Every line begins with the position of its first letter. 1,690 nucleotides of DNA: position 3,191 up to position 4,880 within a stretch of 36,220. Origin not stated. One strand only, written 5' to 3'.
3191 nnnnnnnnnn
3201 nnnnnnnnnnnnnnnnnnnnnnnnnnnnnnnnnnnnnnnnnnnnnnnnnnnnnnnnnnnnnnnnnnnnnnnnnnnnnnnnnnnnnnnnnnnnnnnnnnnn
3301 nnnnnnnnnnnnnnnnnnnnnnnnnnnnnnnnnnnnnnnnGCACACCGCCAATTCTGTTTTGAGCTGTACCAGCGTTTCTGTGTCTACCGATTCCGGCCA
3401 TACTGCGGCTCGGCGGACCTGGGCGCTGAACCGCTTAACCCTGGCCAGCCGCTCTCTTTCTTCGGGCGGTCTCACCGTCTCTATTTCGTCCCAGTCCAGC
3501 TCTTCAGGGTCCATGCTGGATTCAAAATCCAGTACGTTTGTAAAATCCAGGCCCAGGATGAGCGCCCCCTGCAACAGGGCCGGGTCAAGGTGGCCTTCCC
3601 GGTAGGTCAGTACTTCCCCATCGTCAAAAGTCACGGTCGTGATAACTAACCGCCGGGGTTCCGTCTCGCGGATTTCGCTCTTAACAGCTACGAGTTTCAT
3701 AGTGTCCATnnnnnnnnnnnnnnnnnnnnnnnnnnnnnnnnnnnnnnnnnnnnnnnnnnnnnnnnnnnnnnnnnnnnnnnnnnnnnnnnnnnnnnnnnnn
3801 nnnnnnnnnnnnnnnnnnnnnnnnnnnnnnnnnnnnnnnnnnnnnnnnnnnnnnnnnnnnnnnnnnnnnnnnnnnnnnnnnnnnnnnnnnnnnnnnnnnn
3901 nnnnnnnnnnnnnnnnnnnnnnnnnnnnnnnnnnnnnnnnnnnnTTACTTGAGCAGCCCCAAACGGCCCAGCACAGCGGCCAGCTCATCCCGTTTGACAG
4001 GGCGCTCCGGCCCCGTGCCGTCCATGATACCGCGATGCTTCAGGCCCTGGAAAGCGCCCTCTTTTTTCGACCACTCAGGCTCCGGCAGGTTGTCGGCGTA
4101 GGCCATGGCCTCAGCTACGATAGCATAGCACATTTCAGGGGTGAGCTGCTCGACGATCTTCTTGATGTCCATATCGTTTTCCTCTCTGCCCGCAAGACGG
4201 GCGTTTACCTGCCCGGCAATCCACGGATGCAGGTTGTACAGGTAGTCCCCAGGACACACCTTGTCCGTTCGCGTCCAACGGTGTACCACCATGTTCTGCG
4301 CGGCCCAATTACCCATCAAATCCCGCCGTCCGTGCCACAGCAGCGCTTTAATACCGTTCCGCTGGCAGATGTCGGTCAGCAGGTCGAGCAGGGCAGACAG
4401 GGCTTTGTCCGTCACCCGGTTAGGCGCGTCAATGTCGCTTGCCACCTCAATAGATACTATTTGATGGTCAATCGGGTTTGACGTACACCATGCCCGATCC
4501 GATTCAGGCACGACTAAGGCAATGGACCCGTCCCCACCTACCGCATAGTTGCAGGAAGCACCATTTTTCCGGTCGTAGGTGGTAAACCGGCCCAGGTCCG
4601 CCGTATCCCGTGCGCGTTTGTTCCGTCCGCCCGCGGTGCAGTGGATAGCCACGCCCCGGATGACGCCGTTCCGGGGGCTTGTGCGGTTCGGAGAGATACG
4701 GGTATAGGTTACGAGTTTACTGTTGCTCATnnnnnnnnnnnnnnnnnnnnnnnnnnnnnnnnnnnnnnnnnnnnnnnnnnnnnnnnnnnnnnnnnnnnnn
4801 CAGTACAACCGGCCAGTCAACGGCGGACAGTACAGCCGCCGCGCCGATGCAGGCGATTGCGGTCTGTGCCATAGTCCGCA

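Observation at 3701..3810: Promoter, TGTACA repeats and 5' leader duplicated at two accessory loci 20 kb apart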

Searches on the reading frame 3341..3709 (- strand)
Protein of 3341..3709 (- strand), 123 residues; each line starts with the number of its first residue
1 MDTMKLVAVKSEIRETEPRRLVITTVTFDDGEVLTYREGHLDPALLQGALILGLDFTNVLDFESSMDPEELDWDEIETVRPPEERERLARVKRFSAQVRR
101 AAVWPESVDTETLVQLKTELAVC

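Call 13: search_protein_families(library=pfam, max_evalue=0.01, proteins=[window:3341-3709:-])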
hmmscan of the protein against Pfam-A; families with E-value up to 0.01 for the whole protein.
seq(123 aa): 0 families

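Call 14: search_protein_families(library=phrogs, max_evalue=0.01, proteins=[window:3341-3709:-])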
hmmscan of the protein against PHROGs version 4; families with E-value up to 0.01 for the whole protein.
seq(123 aa): 0 families

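Call 34: search_protein_families(library=ncbifam, max_evalue=0.01, proteins=[window:3341-3709:-])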
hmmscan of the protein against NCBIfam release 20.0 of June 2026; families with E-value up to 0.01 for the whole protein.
seq(123 aa): 0 families

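Call 35: search_protein_families(library=padloc, max_evalue=0.01, proteins=[window:3341-3709:-])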
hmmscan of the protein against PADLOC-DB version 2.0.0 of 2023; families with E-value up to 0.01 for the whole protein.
seq(123 aa): 0 families

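Call 62: find_homologous_proteins(query=window:3341-3700:-, max_evalue=0.001)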
Query seq(120 aa) (120 aa): 11 proteins with E <= 0.001 among 20 candidates.
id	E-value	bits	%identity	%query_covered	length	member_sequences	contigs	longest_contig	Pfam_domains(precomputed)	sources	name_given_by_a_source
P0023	5.1e-67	241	95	100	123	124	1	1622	-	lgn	-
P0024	4.1e-66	238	96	99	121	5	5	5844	-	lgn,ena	-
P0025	1.0e-61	224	90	100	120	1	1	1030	-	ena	-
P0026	1.9e-61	223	89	100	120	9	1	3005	-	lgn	-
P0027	2.1e-61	223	89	100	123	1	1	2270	-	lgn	-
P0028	4.4e-61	222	89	100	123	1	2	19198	-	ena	-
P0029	5.1e-61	222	89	100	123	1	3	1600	-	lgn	-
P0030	5.3e-61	222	89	100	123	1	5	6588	-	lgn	-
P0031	1.3e-60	220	88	100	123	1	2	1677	-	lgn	-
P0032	1.7e-60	220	89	100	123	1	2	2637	-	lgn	-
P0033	8.7e-29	118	88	55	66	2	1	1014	-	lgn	-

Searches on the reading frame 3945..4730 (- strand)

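Call 13: search_protein_families(library=pfam, max_evalue=0.01, proteins=[window:3945-4730:-])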
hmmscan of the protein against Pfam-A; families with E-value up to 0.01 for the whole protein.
window:3945-4730:- (261 aa): 1 family
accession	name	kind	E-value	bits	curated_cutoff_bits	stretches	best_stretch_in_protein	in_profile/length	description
PF01510.30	Amidase_2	-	2.5e-19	70.3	26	1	23-162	4-131/131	N-acetylmuramoyl-L-alanine amidase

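Call 14: search_protein_families(library=phrogs, max_evalue=0.01, proteins=[window:3945-4730:-])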
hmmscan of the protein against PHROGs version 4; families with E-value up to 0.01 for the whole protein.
window:3945-4730:- (261 aa): 11 families
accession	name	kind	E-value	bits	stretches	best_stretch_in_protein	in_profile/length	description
phrog_7698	-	lysis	5e-30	106.4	1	1-185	1-163/316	endolysin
phrog_20388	-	lysis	6.5e-29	102.3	1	1-181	184-361/527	endolysin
phrog_1794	-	lysis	1.5e-18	68.3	1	1-186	30-202/336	amidase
phrog_833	-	lysis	1.7e-17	65.1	1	6-193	10-190/294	endolysin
phrog_19265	-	unknown function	1.5e-13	52.1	1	15-166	14-147/293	-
phrog_1493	-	lysis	3.1e-11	44.1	1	10-165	19-156/394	endolysin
phrog_14048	-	lysis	8.4e-07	30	1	56-130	55-132/305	endolysin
phrog_880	-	lysis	2.2e-05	25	1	15-213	184-367/435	endolysin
phrog_670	-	lysis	3.4e-05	23.9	1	16-164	104-237/596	endolysin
phrog_9611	-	lysis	0.0067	17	0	22-129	21-132/246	endolysin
phrog_3393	-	lysis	0.0089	16.8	1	16-178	16-169/342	endolysin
